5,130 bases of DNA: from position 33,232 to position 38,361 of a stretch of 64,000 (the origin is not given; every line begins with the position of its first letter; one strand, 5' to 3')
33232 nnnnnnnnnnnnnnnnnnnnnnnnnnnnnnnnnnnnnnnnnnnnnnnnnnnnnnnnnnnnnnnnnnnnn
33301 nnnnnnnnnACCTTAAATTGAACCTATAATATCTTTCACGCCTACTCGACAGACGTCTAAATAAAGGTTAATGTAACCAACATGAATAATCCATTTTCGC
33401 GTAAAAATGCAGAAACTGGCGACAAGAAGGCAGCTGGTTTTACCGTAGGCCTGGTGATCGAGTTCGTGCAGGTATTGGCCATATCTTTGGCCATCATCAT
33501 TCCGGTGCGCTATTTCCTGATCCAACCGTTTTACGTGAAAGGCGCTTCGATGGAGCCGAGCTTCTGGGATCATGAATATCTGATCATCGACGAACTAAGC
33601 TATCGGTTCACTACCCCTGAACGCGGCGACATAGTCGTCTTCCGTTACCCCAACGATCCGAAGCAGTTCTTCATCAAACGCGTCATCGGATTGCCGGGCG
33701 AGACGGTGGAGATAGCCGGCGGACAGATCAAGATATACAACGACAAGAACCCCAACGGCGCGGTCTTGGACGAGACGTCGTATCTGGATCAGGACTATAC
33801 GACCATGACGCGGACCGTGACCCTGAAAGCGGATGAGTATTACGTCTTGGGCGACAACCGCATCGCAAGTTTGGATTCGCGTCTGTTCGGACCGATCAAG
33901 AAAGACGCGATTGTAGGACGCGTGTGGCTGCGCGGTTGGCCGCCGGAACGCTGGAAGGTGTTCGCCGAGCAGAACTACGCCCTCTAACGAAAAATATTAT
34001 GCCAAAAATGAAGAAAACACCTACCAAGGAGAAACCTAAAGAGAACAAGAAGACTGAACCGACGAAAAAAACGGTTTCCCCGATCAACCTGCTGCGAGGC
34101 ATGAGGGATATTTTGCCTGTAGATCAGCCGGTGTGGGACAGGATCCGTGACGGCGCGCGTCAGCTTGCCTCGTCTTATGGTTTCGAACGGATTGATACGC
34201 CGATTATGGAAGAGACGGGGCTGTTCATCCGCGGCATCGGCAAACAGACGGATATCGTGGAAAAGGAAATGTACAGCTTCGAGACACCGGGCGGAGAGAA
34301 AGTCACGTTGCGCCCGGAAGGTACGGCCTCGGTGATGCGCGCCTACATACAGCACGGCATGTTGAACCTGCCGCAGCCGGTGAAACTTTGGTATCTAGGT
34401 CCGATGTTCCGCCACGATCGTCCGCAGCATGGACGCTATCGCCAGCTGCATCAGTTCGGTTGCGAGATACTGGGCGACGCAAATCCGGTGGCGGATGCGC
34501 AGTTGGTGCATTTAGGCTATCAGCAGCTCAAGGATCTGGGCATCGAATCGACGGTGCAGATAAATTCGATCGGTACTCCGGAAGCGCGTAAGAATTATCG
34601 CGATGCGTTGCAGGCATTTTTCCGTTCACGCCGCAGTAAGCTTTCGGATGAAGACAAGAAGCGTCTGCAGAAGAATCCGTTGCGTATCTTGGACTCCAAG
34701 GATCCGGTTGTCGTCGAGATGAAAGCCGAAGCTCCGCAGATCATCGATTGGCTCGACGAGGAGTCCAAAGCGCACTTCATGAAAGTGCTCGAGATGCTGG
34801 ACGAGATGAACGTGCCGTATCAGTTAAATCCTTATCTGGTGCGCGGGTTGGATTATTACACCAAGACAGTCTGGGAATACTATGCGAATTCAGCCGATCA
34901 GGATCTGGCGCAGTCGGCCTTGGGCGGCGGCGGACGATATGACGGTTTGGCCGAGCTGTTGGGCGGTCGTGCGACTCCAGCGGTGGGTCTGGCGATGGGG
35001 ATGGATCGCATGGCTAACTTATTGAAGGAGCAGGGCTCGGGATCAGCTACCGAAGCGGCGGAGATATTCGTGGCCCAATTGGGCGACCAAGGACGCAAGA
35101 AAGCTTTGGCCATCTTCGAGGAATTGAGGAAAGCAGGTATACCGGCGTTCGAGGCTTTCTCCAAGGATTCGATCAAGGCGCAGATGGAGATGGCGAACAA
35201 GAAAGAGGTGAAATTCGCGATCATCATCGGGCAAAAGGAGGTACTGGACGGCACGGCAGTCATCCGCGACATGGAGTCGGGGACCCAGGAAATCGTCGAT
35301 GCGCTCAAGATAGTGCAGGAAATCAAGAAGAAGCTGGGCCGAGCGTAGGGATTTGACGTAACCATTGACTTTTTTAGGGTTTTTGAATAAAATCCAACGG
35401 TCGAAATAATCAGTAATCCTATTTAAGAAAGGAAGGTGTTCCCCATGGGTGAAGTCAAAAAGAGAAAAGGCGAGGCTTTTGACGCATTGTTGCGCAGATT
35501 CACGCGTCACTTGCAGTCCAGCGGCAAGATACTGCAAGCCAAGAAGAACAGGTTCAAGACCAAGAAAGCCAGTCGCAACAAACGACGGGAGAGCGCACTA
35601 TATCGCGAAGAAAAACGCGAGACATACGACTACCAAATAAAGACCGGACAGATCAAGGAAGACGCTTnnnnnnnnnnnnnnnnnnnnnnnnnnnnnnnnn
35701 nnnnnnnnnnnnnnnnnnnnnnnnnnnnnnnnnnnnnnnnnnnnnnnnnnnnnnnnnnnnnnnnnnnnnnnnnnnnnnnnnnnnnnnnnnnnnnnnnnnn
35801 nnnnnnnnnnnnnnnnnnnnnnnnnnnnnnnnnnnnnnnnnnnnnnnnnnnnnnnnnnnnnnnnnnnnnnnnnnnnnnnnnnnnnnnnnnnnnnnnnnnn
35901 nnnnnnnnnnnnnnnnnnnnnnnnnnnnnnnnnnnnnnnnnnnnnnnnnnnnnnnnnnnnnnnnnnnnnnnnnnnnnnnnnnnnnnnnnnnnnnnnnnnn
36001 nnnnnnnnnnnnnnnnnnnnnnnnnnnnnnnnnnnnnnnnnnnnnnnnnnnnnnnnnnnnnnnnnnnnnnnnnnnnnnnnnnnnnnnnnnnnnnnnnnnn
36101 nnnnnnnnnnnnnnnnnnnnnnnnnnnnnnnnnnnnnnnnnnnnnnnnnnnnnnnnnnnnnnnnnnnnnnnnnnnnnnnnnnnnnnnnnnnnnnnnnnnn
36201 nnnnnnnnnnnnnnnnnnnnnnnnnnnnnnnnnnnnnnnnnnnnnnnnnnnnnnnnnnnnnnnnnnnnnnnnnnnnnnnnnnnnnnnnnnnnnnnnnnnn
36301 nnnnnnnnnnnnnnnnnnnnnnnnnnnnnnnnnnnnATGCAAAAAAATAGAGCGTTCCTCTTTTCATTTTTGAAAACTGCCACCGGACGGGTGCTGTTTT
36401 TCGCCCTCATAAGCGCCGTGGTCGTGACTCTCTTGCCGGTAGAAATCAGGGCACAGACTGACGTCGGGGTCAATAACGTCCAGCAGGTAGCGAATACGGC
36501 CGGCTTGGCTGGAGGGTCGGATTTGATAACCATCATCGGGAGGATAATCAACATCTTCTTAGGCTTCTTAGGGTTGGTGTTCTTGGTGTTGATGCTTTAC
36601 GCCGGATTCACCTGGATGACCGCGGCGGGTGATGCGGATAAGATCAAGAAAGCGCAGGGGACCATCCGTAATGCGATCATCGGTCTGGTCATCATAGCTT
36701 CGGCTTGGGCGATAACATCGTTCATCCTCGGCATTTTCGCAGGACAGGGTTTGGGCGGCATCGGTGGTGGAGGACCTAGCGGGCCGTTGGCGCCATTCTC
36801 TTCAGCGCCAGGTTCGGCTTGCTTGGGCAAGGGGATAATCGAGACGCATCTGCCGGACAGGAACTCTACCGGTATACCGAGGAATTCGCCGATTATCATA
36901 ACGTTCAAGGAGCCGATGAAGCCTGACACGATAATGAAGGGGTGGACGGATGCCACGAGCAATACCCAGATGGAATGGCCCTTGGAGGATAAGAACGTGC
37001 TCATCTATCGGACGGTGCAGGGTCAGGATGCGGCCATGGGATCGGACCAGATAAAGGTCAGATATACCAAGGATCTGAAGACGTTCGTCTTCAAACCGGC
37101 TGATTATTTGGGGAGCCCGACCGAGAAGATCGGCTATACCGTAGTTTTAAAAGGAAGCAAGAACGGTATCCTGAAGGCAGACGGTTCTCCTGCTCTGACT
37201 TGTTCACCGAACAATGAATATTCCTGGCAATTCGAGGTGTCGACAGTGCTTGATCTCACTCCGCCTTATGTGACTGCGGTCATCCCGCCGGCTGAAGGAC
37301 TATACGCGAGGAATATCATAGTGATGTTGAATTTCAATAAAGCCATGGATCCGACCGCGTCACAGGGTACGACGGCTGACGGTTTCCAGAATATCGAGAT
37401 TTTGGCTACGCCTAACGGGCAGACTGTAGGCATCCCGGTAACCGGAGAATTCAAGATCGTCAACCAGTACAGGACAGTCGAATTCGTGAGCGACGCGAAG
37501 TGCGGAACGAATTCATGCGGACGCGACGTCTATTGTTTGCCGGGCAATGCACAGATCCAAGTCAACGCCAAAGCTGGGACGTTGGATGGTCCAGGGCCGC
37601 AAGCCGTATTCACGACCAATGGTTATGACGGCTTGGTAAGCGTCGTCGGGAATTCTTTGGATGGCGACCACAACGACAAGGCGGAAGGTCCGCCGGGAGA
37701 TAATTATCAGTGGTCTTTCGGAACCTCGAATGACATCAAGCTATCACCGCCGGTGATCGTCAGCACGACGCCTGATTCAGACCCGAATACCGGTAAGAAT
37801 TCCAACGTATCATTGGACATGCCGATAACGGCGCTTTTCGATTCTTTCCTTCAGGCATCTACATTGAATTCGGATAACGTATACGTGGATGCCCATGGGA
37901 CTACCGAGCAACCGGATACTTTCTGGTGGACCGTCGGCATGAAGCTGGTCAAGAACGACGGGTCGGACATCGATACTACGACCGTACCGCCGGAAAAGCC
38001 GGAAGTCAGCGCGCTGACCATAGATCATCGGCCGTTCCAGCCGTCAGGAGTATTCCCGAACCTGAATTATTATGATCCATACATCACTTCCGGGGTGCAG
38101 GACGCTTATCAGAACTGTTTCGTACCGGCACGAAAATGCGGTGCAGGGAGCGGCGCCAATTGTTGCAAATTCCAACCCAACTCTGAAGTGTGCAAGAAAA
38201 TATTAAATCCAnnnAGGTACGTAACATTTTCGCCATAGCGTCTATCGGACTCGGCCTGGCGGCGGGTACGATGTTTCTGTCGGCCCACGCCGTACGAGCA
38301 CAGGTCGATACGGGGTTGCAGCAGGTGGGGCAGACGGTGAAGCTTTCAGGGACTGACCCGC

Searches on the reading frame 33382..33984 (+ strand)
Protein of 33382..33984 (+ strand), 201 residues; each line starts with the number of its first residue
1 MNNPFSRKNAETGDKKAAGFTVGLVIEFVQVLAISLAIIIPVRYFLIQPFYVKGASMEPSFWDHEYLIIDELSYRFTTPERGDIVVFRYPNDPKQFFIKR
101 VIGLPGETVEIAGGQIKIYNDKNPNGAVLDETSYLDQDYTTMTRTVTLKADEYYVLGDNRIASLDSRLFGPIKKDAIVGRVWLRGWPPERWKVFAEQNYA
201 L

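Call 7: search_protein_families(library=pfam, proteins=[window:33382-33984:+], max_evalue=0.001)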
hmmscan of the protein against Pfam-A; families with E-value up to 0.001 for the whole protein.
window:33382-33984:+ (201 aa): 2 families
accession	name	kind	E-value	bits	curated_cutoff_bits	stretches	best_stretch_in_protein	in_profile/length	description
PF10502.14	Peptidase_S26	-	9.2e-46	156.3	22.9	1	26-186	2-168/168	Signal peptidase, peptidase S26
PF00717.28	Peptidase_S24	-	4.1e-06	26.9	23.3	1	51-109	39-89/116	Peptidase S24-like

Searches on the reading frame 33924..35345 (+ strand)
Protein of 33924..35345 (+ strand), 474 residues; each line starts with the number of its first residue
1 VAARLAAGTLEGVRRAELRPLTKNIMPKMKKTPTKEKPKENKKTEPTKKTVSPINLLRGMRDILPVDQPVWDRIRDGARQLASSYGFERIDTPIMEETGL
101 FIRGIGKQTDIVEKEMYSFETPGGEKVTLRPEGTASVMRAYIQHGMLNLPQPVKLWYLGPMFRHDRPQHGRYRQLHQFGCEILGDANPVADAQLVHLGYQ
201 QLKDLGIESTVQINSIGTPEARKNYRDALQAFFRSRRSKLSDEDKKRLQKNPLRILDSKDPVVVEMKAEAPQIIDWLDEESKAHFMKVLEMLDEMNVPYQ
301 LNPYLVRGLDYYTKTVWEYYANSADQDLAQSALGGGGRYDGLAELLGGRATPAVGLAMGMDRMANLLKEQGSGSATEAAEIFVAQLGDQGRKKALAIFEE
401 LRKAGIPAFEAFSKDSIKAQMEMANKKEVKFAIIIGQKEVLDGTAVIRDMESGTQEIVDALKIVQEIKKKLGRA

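Call 7: search_protein_families(library=pfam, proteins=[window:33924-35345:+], max_evalue=0.001)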
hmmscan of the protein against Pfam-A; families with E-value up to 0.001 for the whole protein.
window:33924-35345:+ (474 aa): 3 families
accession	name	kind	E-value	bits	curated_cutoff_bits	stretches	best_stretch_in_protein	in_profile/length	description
PF13393.11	tRNA-synt_His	-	1.1e-39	137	25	1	59-362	1-307/308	Histidyl-tRNA synthetase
PF00587.30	tRNA-synt_2b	-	1.8e-12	48.1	29.3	1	117-328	1-129/179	tRNA synthetase class II core domain (G, H, P, S and T)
PF03129.25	HGTP_anticodon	-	1.2e-11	45.1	21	1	382-470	3-94/94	Anticodon binding domain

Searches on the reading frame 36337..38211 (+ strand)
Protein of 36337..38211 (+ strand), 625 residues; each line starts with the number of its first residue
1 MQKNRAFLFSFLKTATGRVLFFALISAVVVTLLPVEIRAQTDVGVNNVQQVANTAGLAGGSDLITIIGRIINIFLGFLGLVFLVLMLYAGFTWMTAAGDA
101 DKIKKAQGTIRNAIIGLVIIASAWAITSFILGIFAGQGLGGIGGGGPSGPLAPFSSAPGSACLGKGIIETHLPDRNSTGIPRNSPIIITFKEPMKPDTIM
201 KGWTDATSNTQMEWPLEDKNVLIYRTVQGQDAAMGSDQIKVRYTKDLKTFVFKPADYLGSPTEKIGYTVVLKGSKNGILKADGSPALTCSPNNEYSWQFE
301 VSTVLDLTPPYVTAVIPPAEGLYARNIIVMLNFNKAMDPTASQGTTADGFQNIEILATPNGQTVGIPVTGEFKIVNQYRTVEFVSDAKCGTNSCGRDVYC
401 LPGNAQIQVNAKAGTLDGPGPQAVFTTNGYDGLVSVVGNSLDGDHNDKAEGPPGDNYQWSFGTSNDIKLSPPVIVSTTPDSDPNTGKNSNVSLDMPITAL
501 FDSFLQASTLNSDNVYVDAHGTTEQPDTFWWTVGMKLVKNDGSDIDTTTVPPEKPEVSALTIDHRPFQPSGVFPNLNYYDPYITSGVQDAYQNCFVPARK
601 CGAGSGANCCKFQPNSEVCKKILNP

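Call 7: search_protein_families(library=pfam, proteins=[window:36337-38211:+], max_evalue=0.001)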
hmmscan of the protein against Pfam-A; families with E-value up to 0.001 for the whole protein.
window:36337-38211:+ (625 aa): 2 families
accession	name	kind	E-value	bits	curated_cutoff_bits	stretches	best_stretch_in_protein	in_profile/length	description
PF13205.12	Big_5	-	1.1e-09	39.3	23.6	0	169-226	8-47/105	Bacterial Ig-like domain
PF18895.5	T4SS_pilin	-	2.4e-09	37.6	26.6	1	64-130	5-71/71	Type IV secretion system pilin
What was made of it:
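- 36337..38214 (+): Context: 625-aa protein with a T4SS_pilin-type N-terminal membrane hairpin and a Big_5 domain. It is the first gene of the conserved cluster. Call 7.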

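Call 48: search_protein_families(library=ncbifam, proteins=[window:36337-38211:+], max_evalue=1)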
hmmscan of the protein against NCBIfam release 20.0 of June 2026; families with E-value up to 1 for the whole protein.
window:36337-38211:+ (625 aa): 1 family
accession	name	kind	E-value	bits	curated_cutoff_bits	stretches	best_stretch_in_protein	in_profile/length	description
NF045849.1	ICE_MMCAP2_0565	equivalog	1.4e-10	40.7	40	1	61-133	7-79/80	Mbov_0395 family pilin-like conjugal transfer protein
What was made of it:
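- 36337..38214 (+): NCBIfam pilin-like match (call 48).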
